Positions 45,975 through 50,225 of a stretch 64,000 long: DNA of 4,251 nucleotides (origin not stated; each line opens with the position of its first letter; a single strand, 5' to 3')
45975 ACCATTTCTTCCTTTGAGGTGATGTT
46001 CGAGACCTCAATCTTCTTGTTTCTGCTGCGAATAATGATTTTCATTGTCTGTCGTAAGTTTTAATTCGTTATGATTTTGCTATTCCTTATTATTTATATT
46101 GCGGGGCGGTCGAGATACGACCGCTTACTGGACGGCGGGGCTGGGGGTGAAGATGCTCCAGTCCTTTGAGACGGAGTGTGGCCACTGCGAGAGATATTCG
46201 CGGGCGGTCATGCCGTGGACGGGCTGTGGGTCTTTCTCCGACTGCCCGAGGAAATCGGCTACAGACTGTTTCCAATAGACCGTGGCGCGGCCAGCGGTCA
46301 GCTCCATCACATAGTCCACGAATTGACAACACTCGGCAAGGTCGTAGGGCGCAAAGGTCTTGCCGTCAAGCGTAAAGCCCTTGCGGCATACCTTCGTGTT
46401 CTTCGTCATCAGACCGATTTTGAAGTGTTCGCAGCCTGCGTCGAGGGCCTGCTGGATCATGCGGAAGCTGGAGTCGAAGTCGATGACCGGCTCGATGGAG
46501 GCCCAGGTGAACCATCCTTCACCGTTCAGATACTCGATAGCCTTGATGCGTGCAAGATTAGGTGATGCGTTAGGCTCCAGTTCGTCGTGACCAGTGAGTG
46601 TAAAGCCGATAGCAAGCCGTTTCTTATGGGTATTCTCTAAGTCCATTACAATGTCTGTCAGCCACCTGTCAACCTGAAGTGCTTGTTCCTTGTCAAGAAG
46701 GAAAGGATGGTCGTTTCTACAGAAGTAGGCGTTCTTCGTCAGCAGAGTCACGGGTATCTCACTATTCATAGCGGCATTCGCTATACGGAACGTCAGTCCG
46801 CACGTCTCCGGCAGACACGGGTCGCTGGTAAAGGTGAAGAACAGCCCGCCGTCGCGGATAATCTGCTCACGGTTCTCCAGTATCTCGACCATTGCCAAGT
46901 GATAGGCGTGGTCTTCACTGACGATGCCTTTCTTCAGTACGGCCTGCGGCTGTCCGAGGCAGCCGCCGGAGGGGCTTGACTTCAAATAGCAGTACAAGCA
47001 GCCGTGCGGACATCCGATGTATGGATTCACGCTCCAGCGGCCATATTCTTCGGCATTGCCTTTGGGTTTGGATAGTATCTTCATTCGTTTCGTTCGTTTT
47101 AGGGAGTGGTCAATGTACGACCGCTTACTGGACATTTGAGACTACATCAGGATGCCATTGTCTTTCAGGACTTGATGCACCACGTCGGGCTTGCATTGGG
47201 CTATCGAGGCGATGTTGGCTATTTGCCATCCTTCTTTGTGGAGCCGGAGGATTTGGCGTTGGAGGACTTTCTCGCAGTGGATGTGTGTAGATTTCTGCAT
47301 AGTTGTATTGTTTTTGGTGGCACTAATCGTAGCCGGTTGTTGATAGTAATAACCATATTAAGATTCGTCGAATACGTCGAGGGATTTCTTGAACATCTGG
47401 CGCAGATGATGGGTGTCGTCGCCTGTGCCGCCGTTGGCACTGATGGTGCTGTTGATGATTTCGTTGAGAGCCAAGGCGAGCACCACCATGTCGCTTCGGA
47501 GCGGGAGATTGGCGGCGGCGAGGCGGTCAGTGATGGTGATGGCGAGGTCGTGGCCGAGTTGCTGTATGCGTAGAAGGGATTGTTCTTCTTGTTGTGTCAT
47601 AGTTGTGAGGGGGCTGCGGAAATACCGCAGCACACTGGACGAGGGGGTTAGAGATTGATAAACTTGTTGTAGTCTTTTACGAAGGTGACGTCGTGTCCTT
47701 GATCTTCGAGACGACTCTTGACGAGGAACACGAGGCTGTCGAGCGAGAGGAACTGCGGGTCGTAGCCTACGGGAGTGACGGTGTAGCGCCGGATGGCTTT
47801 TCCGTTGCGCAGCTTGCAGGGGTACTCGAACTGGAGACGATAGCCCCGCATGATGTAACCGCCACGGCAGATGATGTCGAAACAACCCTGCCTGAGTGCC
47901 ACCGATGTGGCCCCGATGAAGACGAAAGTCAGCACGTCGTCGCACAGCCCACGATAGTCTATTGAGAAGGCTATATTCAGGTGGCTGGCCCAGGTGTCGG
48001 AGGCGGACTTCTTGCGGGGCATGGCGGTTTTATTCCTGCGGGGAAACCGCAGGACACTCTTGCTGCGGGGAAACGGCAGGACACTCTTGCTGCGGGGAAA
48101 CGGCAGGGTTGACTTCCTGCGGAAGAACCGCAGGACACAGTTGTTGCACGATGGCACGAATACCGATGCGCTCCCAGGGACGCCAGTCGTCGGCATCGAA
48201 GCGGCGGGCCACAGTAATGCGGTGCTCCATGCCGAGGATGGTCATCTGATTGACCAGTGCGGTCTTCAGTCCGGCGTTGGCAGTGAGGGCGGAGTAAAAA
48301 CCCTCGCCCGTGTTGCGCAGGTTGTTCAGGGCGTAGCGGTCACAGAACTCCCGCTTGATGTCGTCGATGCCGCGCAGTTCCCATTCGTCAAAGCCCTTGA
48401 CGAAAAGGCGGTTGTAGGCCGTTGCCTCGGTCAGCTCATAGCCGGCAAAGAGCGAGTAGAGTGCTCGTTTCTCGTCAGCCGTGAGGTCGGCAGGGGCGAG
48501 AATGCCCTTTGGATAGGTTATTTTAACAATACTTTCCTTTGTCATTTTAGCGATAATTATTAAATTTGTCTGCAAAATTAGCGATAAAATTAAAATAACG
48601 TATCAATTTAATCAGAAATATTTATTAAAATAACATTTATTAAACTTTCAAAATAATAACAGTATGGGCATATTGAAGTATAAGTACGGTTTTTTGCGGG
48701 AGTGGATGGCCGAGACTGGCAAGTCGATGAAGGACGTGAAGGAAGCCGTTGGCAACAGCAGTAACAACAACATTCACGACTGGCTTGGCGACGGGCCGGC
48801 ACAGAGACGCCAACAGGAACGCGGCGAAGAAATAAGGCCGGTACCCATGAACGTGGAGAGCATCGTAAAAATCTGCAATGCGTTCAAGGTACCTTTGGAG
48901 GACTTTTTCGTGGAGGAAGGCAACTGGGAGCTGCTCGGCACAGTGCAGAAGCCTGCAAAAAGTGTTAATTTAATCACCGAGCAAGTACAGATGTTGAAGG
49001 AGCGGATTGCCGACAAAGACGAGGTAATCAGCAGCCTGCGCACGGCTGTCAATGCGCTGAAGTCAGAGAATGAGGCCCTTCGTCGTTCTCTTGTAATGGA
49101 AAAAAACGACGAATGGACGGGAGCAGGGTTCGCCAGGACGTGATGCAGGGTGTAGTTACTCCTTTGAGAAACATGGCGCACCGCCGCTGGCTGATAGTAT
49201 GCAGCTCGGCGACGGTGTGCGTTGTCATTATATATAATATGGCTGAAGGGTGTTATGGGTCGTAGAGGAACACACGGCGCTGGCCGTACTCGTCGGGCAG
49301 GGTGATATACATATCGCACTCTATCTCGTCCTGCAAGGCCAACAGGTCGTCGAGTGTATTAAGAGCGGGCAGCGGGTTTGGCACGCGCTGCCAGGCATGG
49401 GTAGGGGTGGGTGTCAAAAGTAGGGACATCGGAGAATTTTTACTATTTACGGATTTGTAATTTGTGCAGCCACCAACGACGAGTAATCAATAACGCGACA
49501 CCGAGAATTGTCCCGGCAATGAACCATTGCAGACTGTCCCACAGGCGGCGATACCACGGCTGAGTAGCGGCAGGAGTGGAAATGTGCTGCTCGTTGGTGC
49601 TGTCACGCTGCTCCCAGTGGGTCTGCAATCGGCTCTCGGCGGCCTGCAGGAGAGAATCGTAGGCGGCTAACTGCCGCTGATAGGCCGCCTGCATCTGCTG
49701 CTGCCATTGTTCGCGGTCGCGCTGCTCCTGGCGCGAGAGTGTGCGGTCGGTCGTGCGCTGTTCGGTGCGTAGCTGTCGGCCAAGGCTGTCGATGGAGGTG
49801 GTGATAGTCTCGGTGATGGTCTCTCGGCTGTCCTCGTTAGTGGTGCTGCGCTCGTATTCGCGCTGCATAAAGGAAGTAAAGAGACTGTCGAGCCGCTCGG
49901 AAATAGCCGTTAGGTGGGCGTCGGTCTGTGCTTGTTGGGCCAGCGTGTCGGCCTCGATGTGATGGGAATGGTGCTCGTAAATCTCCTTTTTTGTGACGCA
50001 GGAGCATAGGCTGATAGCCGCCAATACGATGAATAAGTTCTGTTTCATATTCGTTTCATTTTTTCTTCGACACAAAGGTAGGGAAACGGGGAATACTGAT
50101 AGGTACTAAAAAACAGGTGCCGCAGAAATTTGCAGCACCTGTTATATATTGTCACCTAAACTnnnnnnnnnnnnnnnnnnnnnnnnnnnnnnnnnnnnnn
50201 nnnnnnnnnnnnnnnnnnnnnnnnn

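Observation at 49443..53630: Plasmid-type replication/partition module embedded next to phage-like genes: possible phage-plasmid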

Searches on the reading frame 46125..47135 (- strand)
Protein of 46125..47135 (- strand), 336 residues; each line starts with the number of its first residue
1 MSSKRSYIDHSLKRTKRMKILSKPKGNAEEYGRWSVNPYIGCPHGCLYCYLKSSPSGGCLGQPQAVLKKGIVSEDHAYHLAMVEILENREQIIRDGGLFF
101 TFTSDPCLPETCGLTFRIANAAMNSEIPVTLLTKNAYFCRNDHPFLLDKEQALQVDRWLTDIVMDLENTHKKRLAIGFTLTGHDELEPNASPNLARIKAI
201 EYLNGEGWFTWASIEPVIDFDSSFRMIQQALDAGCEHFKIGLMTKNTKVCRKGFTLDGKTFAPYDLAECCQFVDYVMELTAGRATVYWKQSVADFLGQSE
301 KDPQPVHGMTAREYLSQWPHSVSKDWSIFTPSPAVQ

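Call 6: search_protein_families(library=pfam, proteins=[window:46125-47135:-], max_evalue=0.01)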
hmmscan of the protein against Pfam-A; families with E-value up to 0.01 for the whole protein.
window:46125-47135:- (336 aa): 1 family
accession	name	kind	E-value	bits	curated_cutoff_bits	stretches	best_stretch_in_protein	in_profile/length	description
PF04055.27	Radical_SAM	-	2.7e-06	28.1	29.5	1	36-134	1-85/166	Radical SAM superfamily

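Call 9: search_protein_families(library=phrogs, proteins=[window:46125-47135:-], max_evalue=0.01)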
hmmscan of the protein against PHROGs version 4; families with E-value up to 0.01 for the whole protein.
window:46125-47135:- (336 aa): 1 family
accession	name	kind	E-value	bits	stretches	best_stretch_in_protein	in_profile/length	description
phrog_13321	-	unknown function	9.9e-12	45.6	1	12-54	22-64/307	-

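Call 10: search_protein_families(library=ncbifam, proteins=[window:46125-47135:-], max_evalue=0.01)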
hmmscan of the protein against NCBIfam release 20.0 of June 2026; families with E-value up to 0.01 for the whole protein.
window:46125-47135:- (336 aa): 5 families
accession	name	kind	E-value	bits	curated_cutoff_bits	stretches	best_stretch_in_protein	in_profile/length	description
NF033668.1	rSAM_PA0069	hypoth_equivalog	2.4e-09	36.7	360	1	34-239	59-250/348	PA0069 family radical SAM protein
NF038135.1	rSAM_Rv2578c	equivalog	1.4e-05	24.3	430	1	24-146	52-87/317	Rv2578c family radical SAM protein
TIGR04470.1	rSAM_mob_pairB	equivalog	2.5e-05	23.8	410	1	31-51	17-37/285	radical SAM mobile pair protein B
NF038136.1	rSAM_Rv_intein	exception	0.00071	18.5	700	1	23-50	50-77/574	intein-containing Rv2578c family radical SAM protein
NF008335.0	PRK11121.1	equivalog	0.0037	17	199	0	139-196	33-87/154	anaerobic ribonucleoside-triphosphate reductase-activating protein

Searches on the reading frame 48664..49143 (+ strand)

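Call 6: search_protein_families(library=pfam, proteins=[window:48664-49143:+], max_evalue=0.01)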
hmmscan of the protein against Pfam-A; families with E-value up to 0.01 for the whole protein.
window:48664-49143:+ (159 aa): 1 family
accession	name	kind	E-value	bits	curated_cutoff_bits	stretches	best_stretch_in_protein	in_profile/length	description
PF24555.1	CC4_CEP85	-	0.0071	17.2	27.3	0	106-139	44-77/85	Centrosomal protein of 85 kDa-like, CC4 coiled-coil domain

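Call 9: search_protein_families(library=phrogs, proteins=[window:48664-49143:+], max_evalue=0.01)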
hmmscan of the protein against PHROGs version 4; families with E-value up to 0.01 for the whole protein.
window:48664-49143:+ (159 aa): 2 families
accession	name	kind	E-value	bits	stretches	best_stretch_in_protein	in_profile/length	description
phrog_4755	-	unknown function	0.0045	18.3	1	100-148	31-80/91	-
phrog_8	-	transcription regulation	0.0052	17.3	0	15-126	166-257/346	transcriptional regulator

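Call 10: search_protein_families(library=ncbifam, proteins=[window:48664-49143:+], max_evalue=0.01)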
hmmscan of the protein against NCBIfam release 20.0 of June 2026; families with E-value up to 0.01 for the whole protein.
window:48664-49143:+ (159 aa): 1 family
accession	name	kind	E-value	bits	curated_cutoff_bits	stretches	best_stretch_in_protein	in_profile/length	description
NF045622.1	Npun_F5560_fam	hypoth_equivalog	0.0037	17.4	125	1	94-141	49-96/156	Npun_F5560 family protein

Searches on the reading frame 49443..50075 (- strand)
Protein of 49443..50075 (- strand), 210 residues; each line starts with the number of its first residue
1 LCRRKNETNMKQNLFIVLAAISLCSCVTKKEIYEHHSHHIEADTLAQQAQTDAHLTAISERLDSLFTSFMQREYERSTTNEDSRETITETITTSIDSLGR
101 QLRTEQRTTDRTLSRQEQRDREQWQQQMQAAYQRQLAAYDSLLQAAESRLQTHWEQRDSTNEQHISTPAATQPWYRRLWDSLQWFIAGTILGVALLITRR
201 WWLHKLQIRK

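Call 6: search_protein_families(library=pfam, proteins=[window:49443-50075:-], max_evalue=0.01)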
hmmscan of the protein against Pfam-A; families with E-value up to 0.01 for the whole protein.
window:49443-50075:- (210 aa): 1 family
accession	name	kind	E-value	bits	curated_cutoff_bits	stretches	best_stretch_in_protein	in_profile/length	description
PF08216.17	CTNNBL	-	0.00041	19.3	27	1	61-161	320-420/474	Catenin-beta-like, Arm-motif containing nuclear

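Call 9: search_protein_families(library=phrogs, proteins=[window:49443-50075:-], max_evalue=0.01)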
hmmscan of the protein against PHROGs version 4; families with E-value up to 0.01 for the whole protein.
window:49443-50075:- (210 aa): 1 family
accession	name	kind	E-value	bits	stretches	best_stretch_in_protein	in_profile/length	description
phrog_1200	-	lysis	0.008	16.2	1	38-169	713-851/874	endolysin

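Call 10: search_protein_families(library=ncbifam, proteins=[window:49443-50075:-], max_evalue=0.01)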
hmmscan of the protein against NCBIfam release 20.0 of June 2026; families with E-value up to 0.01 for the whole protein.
window:49443-50075:- (210 aa): 0 families
